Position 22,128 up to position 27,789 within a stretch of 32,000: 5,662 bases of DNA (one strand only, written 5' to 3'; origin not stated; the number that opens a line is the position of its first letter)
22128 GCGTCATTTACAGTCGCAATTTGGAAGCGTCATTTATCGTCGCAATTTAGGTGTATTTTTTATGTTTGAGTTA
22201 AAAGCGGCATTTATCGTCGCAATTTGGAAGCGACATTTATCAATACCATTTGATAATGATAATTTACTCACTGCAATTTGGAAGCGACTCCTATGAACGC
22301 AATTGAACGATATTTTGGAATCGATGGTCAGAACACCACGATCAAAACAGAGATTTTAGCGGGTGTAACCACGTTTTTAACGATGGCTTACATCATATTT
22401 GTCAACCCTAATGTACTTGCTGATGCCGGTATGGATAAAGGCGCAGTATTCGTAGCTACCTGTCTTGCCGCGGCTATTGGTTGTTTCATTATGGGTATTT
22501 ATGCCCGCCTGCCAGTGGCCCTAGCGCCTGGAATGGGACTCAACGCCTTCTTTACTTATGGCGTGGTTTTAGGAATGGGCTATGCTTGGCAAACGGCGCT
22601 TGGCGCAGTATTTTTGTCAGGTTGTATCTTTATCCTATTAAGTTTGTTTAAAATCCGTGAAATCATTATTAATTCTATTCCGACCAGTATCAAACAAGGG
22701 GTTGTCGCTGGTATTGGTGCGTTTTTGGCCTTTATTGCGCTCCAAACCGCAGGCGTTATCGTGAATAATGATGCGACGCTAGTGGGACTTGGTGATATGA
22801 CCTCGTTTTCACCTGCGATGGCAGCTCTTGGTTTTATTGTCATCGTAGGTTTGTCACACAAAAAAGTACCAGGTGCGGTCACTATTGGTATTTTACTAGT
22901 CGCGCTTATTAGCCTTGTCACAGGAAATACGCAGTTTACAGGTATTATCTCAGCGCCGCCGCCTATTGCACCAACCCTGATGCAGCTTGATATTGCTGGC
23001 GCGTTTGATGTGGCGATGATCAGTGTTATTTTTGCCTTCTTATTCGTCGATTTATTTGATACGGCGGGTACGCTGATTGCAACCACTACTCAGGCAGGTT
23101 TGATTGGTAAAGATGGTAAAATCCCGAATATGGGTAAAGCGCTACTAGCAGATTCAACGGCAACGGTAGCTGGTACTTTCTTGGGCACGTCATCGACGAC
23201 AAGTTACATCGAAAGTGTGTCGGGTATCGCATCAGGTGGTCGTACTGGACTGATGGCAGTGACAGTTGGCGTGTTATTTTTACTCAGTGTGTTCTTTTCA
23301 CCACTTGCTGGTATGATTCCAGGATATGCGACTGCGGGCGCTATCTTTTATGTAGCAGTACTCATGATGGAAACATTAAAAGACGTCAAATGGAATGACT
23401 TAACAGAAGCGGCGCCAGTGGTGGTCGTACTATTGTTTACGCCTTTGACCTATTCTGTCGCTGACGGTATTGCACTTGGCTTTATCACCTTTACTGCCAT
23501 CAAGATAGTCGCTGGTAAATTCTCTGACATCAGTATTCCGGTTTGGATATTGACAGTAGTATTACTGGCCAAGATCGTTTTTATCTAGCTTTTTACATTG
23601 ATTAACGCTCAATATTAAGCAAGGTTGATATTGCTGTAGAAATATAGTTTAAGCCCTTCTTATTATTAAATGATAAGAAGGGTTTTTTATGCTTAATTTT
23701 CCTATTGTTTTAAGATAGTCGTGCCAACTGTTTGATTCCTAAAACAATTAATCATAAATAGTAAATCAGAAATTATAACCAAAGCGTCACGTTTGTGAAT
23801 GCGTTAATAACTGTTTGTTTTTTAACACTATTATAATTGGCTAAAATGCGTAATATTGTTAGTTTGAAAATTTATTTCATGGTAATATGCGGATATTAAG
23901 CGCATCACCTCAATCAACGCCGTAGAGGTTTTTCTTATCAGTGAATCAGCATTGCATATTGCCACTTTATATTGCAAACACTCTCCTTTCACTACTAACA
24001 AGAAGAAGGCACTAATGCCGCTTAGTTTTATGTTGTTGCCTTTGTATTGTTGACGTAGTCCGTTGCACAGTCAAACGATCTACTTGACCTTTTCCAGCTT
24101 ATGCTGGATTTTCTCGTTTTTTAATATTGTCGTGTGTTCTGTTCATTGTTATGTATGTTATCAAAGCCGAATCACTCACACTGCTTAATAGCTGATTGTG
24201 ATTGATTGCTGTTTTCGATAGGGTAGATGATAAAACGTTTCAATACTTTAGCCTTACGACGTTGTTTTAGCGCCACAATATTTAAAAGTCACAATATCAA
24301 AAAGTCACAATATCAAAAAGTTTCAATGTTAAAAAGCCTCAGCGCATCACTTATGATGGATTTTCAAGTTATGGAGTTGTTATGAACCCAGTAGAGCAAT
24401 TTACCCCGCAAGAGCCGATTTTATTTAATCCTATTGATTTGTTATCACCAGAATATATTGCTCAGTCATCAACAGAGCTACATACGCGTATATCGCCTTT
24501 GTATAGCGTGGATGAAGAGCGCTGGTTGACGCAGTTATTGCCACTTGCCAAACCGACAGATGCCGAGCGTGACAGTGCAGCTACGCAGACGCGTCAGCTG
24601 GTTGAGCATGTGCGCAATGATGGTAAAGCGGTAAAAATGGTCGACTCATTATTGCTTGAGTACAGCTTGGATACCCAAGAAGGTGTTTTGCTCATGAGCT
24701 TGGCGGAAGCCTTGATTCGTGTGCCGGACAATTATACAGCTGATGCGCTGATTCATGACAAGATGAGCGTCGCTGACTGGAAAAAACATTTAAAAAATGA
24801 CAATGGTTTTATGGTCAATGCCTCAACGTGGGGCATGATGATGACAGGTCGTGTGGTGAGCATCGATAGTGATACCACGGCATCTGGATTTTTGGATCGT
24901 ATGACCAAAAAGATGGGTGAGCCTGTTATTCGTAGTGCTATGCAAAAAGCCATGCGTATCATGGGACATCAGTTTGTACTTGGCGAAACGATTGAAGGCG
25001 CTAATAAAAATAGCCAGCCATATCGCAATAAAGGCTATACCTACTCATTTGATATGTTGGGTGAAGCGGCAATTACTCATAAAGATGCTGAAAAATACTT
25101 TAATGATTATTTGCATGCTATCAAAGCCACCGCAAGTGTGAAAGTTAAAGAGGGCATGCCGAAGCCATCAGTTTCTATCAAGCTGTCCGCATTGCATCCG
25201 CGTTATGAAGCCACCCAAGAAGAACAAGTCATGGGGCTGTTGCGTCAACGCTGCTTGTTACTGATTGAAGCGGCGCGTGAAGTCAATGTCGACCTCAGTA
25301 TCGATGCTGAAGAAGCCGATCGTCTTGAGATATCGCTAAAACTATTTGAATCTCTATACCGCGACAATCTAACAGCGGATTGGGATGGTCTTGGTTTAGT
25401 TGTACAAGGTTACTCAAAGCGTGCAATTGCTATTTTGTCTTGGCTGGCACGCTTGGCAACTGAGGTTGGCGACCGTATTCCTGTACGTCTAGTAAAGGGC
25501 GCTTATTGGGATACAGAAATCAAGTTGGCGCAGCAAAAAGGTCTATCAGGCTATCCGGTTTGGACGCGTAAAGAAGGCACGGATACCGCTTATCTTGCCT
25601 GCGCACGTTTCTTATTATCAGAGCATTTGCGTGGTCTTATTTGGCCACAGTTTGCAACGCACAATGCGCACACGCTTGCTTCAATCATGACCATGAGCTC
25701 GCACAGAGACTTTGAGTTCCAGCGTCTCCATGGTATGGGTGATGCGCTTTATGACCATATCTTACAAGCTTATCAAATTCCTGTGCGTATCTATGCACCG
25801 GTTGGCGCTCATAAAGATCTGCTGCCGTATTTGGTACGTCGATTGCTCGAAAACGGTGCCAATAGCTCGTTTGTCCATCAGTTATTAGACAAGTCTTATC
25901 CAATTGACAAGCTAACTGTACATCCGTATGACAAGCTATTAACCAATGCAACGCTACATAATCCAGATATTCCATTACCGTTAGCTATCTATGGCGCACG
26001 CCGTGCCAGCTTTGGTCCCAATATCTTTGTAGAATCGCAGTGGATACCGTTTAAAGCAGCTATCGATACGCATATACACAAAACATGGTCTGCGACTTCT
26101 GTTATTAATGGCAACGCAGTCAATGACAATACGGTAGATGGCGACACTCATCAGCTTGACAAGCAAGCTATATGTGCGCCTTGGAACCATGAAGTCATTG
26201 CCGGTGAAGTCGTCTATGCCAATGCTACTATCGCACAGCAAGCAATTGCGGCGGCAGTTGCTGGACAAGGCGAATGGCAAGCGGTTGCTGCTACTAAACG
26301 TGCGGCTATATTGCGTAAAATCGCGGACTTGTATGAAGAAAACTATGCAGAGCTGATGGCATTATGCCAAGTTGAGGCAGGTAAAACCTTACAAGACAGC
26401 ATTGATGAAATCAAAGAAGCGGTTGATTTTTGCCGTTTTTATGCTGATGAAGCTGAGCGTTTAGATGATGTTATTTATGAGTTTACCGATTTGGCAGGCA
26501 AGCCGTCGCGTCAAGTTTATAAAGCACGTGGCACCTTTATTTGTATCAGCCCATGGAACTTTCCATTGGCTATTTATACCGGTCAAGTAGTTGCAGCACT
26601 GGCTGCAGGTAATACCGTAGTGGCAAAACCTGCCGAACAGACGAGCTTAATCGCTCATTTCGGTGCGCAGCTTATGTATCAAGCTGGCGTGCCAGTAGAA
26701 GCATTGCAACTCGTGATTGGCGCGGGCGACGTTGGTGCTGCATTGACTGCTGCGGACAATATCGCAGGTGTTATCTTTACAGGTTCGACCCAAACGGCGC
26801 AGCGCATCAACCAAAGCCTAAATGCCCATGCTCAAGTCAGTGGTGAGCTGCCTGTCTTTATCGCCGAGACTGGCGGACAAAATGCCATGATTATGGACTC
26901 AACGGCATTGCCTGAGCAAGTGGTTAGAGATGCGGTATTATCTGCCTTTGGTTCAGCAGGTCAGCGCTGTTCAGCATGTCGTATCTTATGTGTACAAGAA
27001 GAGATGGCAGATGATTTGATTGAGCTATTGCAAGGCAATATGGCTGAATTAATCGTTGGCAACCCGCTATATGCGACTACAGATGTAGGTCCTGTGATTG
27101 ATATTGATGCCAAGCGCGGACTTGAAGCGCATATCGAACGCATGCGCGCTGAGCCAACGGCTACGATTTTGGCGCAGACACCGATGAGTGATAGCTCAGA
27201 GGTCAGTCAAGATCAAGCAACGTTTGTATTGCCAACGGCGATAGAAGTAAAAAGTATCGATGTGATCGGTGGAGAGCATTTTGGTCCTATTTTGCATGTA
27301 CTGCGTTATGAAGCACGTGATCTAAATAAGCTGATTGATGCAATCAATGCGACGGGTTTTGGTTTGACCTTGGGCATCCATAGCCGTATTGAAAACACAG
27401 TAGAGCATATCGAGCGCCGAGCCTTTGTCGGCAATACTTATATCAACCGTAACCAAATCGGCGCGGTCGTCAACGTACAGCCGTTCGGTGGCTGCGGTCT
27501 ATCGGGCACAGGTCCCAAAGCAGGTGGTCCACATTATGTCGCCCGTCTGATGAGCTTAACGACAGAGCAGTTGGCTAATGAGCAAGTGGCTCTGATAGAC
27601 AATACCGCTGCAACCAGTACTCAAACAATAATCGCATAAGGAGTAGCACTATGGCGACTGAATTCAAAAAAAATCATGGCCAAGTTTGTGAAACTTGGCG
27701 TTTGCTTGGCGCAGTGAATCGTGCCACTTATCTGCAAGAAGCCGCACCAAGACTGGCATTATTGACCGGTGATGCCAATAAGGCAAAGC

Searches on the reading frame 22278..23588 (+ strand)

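Call 76: search_protein_families(library=pfam, proteins=[window:22278-23588:+], max_evalue=0.00001)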
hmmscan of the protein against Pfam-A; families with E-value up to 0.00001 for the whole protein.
window:22278-23588:+ (436 aa): 1 family
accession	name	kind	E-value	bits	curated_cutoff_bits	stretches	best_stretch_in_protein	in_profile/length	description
PF00860.26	Xan_ur_permease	-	2.3e-51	175.2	27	1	25-397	3-386/389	Permease family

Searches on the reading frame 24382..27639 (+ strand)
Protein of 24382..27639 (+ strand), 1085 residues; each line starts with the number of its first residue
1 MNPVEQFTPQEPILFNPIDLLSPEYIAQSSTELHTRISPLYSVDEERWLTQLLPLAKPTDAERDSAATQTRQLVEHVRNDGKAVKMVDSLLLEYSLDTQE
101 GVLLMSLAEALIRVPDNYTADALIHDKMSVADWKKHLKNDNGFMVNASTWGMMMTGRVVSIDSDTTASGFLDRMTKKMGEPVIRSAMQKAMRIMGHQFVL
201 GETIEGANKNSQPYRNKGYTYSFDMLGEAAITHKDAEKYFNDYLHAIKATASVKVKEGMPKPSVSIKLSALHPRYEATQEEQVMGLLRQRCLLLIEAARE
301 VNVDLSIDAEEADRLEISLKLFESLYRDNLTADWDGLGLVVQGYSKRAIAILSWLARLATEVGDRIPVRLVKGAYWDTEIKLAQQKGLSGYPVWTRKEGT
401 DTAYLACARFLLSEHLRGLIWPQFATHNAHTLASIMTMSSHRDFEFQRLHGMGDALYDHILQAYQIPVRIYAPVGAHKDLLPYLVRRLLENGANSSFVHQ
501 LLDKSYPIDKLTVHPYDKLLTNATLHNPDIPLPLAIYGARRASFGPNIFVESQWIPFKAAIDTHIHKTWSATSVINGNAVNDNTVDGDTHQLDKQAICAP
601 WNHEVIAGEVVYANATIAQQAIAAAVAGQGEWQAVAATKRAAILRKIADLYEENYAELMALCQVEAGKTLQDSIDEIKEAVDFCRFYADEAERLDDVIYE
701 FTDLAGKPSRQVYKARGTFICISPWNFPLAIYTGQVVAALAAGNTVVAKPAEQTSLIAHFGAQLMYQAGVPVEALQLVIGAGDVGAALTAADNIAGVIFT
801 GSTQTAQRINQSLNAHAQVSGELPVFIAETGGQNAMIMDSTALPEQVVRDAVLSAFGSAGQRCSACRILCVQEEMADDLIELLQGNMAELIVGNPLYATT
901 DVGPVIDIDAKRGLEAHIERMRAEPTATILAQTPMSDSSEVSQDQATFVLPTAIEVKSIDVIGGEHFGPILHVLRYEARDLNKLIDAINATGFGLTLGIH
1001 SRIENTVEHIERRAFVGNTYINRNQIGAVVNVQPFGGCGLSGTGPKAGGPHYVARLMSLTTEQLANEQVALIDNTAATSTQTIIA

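Call 76: search_protein_families(library=pfam, proteins=[window:24382-27639:+], max_evalue=0.00001)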
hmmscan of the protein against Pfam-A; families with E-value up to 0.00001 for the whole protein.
window:24382-27639:+ (1085 aa): 3 families
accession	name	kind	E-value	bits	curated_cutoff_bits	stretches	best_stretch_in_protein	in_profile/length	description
PF00171.27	Aldedh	-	1.6e-102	343.9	23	1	593-1058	7-457/461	Aldehyde dehydrogenase family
PF01619.24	Pro_dh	-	1.8e-97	326.7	27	1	208-500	2-278/278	Proline dehydrogenase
PF14850.11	Pro_dh-DNA_bdg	-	1.4e-42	145.1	27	1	86-198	1-112/112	DNA-binding domain of Proline dehydrogenase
